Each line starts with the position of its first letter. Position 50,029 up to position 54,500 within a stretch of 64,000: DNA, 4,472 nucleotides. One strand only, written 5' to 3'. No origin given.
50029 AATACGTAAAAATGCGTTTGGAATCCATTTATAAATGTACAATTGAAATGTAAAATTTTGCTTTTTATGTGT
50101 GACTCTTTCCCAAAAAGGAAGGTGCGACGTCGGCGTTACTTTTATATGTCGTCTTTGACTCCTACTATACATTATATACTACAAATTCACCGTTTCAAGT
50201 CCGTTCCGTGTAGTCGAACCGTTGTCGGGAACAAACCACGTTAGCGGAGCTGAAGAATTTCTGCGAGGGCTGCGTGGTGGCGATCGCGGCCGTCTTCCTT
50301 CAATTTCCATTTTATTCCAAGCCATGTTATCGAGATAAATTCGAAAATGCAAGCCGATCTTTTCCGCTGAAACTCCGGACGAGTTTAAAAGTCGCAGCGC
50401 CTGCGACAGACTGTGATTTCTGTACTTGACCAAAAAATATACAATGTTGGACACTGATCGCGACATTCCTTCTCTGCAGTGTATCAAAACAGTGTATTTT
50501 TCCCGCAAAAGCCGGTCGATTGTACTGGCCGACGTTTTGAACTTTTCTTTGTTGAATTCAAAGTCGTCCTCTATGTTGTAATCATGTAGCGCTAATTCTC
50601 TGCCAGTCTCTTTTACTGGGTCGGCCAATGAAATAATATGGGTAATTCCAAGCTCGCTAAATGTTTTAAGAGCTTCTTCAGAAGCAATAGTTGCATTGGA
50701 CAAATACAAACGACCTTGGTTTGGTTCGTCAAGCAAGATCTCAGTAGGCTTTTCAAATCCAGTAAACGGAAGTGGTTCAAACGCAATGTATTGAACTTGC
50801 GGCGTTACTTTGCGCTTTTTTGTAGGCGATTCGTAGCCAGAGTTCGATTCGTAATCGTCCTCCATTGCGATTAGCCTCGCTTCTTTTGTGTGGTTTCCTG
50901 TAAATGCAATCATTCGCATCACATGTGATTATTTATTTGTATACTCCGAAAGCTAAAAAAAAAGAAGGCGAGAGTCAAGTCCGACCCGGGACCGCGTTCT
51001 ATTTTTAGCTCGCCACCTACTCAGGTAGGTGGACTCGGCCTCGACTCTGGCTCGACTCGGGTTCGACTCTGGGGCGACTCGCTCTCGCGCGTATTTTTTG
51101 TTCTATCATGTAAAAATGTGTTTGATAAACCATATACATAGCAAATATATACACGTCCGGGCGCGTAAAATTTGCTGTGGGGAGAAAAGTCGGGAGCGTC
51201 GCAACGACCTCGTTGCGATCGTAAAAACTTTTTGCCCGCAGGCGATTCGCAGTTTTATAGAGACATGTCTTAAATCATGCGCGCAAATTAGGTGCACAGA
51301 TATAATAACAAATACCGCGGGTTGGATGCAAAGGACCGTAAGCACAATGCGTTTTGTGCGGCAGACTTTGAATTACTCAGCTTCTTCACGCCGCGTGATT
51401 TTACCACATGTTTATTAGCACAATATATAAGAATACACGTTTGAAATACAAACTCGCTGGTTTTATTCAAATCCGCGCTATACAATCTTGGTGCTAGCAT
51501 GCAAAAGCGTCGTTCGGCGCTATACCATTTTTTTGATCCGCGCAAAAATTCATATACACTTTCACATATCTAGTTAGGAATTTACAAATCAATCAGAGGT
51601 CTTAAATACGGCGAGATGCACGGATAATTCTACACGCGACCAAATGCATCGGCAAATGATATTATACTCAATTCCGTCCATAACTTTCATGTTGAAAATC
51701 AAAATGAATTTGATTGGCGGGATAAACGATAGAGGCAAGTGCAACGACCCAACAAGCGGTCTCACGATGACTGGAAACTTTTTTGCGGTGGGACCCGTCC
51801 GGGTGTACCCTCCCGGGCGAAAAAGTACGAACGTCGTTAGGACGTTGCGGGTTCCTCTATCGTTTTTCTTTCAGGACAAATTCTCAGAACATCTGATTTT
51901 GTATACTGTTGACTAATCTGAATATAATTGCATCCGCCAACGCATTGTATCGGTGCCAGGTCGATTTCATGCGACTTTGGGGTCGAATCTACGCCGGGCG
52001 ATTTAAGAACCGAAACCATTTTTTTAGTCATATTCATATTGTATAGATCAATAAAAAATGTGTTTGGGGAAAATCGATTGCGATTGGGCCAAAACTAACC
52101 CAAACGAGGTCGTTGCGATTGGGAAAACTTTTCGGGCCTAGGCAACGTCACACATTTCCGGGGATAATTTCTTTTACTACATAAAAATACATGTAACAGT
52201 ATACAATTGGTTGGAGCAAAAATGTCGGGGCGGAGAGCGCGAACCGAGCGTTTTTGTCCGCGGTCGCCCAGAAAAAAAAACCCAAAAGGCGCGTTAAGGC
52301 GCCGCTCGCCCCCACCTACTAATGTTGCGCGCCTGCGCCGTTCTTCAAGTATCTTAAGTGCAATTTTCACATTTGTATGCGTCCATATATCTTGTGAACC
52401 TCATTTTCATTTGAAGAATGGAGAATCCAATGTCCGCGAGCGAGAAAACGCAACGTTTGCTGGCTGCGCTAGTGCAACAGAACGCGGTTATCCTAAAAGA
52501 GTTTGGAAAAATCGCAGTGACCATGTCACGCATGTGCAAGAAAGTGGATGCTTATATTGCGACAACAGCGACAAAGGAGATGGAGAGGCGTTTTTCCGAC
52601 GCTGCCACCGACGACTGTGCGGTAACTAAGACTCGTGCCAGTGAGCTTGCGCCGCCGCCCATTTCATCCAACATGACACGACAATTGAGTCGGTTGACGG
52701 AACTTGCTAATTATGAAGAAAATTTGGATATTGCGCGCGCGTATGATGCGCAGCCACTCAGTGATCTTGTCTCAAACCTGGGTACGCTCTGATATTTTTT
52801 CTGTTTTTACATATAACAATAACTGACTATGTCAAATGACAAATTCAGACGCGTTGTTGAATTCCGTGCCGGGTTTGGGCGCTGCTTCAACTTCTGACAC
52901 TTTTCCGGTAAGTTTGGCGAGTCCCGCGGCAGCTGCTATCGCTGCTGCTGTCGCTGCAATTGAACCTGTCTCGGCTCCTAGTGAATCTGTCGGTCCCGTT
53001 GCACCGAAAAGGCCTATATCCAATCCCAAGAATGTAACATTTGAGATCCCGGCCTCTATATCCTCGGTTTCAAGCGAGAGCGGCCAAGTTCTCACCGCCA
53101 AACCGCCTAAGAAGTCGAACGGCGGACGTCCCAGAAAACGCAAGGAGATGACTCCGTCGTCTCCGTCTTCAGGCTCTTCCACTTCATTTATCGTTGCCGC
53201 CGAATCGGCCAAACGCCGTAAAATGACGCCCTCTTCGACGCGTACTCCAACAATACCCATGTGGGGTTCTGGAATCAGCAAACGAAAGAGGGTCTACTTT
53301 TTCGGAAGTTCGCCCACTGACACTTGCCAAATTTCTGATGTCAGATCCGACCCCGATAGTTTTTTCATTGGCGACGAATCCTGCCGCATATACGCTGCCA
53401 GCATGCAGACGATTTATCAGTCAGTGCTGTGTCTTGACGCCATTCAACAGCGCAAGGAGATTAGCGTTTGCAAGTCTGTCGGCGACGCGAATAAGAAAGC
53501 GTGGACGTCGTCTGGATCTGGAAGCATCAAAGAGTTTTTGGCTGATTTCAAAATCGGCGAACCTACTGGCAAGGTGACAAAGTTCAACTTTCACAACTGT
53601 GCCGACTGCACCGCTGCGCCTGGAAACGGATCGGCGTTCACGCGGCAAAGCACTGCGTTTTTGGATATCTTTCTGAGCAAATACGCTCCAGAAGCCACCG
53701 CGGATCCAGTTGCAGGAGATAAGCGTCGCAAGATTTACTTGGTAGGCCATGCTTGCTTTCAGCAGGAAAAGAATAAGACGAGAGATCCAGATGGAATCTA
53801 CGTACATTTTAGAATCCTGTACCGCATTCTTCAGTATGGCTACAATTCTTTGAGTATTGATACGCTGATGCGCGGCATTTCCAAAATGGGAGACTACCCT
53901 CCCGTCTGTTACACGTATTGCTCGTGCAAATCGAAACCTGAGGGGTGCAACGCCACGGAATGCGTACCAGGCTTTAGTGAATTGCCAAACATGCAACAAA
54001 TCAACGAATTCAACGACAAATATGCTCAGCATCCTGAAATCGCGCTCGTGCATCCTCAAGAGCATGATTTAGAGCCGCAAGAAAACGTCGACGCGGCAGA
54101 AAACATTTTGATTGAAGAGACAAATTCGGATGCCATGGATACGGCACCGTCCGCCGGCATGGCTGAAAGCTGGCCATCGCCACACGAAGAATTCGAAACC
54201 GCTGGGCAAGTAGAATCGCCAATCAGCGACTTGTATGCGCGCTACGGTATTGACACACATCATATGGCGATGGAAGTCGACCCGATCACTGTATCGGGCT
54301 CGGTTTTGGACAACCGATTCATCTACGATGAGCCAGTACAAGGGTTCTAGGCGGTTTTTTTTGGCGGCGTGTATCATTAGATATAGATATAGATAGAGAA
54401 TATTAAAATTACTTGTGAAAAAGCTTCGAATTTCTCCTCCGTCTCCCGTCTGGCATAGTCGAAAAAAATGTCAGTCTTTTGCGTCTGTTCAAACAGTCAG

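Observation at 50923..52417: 1.5-kb ORF-poor island with a hairpin, five 11-bp-phased iterons and imperfect flanking direct repeats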

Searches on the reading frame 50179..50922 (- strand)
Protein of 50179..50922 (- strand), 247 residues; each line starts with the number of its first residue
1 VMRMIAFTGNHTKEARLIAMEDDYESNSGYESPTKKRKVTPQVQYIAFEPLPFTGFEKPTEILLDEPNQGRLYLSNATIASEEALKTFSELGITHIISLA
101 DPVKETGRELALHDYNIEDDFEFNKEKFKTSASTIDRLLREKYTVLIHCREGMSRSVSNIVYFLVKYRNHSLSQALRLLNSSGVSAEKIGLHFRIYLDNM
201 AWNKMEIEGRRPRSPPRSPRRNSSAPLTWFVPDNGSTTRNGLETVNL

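Call 9: search_protein_families(library=pfam, proteins=[window:50179-50922:-], max_evalue=0.01)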
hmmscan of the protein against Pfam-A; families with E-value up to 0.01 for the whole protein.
window:50179-50922:- (247 aa): 2 families
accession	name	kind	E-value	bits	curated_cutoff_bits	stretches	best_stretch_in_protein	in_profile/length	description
PF00782.25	DSPc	-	7.1e-14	52.2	33.5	1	72-181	1-112/133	Dual specificity phosphatase, catalytic domain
PF22785.1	Tc-R-P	-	0.00038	21.4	27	1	79-166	10-103/106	Polymorphic toxin system, DSP-PTPase phosphatase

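Call 12: find_related_loci(query=window:50179-50922:-, collection=viral_contigs, flank=10000)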
Query window:50179-50922:- (247 aa) in viral_contigs; peptide patterns used: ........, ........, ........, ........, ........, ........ (x = any residue, [..] = any of these).
6 stretches matched a pattern, but none encodes a relative of the query by tblastn (E <= 1e-3).

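Call 14: list_cluster_members(proteins=[window:50179-50922:-, window:52418-52792:+, window:52836-54350:+, window:54468-55118:+, window:55295-60724:+, window:49394-50062:+, window:47572-48324:-, window:32769-34523:-, window:34609-35832:+, window:26139-27776:-])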
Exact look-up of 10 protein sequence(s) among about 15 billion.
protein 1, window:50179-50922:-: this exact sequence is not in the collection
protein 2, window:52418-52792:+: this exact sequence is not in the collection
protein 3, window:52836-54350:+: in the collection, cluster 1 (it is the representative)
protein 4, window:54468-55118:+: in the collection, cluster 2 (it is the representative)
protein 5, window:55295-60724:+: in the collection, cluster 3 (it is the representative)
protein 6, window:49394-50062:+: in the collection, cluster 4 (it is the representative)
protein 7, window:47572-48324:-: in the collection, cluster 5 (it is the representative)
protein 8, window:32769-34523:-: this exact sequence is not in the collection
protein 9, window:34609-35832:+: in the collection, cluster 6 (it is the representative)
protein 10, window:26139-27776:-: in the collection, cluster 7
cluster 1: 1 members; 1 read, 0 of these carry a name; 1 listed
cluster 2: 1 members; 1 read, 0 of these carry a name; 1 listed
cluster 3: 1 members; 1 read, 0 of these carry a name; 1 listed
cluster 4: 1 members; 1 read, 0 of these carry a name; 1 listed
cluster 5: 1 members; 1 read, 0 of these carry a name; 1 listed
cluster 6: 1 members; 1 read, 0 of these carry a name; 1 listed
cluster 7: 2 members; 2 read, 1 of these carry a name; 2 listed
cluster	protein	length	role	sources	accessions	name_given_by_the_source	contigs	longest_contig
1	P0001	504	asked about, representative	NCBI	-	-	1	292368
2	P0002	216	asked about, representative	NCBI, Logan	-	-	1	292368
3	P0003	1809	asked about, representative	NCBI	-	-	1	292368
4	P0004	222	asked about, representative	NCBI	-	-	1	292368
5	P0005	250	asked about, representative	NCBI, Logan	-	-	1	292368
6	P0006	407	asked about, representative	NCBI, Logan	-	-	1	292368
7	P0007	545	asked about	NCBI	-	-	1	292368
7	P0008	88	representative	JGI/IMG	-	hypothetical protein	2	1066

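Call 15: find_encoding_contigs(protein=P0001, flank=10000, max_places=3)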
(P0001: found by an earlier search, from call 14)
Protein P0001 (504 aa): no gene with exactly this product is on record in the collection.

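Call 16: find_encoding_contigs(protein=P0002, flank=10000, max_places=3)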
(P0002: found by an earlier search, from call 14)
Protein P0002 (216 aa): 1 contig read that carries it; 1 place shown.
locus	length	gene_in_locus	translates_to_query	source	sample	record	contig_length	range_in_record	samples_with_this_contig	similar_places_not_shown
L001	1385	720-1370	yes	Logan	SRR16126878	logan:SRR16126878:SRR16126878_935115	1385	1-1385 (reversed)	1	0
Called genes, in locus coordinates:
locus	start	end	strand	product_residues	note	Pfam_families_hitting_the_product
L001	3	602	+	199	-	?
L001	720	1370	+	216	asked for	-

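Call 23: find_homologous_proteins(query=P0001, max_evalue=0.001)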
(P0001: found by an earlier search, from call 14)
Query P0001 (504 aa): 1 proteins with E <= 0.001 among 8000 candidates.
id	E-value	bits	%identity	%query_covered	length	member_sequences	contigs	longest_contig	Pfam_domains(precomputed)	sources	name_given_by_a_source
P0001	0.0e+0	1146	100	100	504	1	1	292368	-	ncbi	-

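Call 79: find_encoding_contigs(protein=P0005, flank=10000, max_places=10)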
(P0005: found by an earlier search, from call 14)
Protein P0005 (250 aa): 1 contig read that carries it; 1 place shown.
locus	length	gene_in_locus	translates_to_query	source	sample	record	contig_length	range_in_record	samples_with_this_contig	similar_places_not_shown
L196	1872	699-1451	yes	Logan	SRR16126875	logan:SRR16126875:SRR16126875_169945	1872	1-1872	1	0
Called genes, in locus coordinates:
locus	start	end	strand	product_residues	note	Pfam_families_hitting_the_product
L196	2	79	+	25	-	?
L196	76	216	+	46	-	-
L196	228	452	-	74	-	-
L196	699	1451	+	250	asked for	-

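Call 80: find_encoding_contigs(protein=P0006, flank=10000, max_places=10)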
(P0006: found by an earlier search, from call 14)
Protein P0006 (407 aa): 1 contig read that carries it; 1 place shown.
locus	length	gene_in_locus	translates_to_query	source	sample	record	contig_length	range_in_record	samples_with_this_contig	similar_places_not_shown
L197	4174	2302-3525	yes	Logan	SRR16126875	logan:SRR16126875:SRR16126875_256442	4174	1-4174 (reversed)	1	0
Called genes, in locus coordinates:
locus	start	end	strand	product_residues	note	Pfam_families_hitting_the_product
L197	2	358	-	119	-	?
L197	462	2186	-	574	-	PF00082:Peptidase_S8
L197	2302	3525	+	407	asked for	-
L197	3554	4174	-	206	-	?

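Call 87: find_encoding_contigs(protein=P0008, flank=5000, max_places=4)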
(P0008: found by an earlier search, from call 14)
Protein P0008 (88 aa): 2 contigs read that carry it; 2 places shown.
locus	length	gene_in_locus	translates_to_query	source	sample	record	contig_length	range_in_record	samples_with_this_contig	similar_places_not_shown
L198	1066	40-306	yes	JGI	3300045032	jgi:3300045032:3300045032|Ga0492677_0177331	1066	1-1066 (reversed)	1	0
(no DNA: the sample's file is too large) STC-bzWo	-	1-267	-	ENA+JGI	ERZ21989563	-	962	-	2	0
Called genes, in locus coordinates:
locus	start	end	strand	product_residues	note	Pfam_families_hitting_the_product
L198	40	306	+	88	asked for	-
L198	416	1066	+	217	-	?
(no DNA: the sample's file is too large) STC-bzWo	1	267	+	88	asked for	?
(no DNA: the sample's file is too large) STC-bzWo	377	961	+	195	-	?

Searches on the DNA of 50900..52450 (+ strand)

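Call 11: search_dna_similar(query=window:50900-52450:+, collection=phages, mode=distant)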
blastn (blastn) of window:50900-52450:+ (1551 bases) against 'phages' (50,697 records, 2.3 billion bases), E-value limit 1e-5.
No match.

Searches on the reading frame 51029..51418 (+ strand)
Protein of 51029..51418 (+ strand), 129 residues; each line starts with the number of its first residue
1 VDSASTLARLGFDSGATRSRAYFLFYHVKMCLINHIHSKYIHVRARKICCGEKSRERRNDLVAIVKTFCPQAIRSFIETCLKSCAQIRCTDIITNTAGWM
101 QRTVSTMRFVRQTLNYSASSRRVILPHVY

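Call 9: search_protein_families(library=pfam, proteins=[window:51029-51418:+], max_evalue=0.01)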
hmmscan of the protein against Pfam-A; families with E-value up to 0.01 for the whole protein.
window:51029-51418:+ (129 aa): 0 families

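Call 86: list_cluster_members(proteins=[window:51029-51415:+, window:51109-51345:-, window:51291-51545:-, window:52098-52370:-, window:52207-52626:+, window:51592-51765:-, window:51020-51154:-, window:52151-52315:-, window:51928-52095:+, window:51292-51441:+])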
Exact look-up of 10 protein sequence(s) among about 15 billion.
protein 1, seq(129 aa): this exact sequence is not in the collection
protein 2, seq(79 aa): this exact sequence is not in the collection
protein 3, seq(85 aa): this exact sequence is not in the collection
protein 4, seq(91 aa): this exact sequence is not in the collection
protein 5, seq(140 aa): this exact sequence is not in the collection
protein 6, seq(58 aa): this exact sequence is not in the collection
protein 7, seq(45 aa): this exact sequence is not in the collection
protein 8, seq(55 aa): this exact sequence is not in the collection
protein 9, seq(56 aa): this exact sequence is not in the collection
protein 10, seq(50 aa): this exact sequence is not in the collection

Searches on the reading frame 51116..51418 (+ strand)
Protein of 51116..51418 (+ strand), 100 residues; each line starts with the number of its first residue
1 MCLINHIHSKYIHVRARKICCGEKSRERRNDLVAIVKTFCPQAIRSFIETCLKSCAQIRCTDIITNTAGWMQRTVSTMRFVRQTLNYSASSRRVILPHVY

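Call 33: list_cluster_members(proteins=[window:51116-51418:+, window:51288-51500:-, window:51644-51916:+, window:51837-52037:-, window:52222-52629:+, window:52430-52792:+, window:50179-50919:-, window:51017-51139:-, window:52354-52533:-, window:50179-50913:-])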
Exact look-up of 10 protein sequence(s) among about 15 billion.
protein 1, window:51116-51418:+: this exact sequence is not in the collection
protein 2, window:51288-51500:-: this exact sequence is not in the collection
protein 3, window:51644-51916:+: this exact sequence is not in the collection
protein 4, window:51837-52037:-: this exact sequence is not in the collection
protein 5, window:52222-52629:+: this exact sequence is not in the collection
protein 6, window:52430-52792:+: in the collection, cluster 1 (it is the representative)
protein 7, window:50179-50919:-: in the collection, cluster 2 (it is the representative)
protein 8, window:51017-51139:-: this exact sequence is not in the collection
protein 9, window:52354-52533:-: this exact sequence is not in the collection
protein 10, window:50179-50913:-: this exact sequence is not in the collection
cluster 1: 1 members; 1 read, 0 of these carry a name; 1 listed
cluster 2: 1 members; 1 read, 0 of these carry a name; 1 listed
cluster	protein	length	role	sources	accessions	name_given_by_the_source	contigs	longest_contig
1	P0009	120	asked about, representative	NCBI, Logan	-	-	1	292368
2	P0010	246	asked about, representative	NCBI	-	-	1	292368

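Call 40: find_encoding_contigs(protein=P0009, flank=10000, max_places=10)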
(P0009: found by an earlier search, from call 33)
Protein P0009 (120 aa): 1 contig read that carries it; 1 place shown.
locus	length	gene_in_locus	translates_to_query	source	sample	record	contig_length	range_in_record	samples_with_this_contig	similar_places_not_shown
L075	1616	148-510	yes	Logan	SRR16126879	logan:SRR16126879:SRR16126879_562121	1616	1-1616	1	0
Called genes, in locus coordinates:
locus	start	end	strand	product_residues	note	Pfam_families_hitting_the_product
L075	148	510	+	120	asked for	-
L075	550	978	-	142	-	-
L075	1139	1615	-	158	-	?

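Call 59: find_homologous_proteins(query=P0010, max_evalue=0.00001)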
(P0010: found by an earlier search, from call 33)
Query P0010 (246 aa): 1 proteins with E <= 0.00001 among 809 candidates.
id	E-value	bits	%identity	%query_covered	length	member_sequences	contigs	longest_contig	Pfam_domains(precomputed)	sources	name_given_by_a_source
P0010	2.7e-160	549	100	100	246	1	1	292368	PF00782.26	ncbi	-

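Call 60: find_homologous_proteins(query=P0009, max_evalue=0.001)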
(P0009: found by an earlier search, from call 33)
Query P0009 (120 aa): 1 proteins with E <= 0.001 among 10 candidates.
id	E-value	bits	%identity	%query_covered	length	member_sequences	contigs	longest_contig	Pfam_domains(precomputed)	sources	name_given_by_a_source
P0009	2.9e-68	244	100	100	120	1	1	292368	-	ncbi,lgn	-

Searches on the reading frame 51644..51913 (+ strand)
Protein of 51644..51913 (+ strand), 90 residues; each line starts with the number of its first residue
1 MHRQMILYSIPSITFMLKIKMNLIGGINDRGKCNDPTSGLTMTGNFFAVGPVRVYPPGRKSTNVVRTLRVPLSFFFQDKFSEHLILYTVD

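Call 82: search_protein_representatives(protein=window:51644-51913:+)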
Query: 90 residues. Proteins with E-value up to 0.001 (for the whole library): 0; up to 1e-10: 0; up to 1e-30: 0. The best 0 are listed.

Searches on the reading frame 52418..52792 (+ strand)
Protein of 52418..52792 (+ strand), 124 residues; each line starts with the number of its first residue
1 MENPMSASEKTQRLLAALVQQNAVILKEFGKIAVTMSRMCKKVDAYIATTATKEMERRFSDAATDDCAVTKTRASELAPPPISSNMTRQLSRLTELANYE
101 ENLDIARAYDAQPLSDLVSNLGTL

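Call 9: search_protein_families(library=pfam, proteins=[window:52418-52792:+], max_evalue=0.01)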
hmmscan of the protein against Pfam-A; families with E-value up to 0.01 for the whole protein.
window:52418-52792:+ (124 aa): 0 families

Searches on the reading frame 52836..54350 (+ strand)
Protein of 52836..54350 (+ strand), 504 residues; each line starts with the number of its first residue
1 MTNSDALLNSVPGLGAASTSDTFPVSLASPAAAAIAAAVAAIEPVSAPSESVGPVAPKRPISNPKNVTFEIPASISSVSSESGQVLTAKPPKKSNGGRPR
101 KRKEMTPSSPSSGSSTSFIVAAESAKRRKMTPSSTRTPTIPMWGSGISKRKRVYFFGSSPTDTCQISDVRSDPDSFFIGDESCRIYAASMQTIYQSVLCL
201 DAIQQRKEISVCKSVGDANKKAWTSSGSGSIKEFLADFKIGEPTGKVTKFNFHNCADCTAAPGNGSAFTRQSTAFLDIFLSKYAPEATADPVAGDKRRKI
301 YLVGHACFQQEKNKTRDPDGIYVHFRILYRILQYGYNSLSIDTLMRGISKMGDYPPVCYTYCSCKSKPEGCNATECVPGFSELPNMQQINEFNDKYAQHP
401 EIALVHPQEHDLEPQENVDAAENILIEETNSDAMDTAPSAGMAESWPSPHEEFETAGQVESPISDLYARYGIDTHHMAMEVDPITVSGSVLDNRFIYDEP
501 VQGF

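Call 9: search_protein_families(library=pfam, proteins=[window:52836-54350:+], max_evalue=0.01)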
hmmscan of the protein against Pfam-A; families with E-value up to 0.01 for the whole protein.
window:52836-54350:+ (504 aa): 0 families

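Call 13: find_related_loci(query=window:52836-54350:+, collection=viral_contigs, flank=10000)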
Query window:52836-54350:+ (504 aa) in viral_contigs; peptide patterns used: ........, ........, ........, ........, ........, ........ (x = any residue, [..] = any of these).
3 stretches matched a pattern, but none encodes a relative of the query by tblastn (E <= 1e-3).
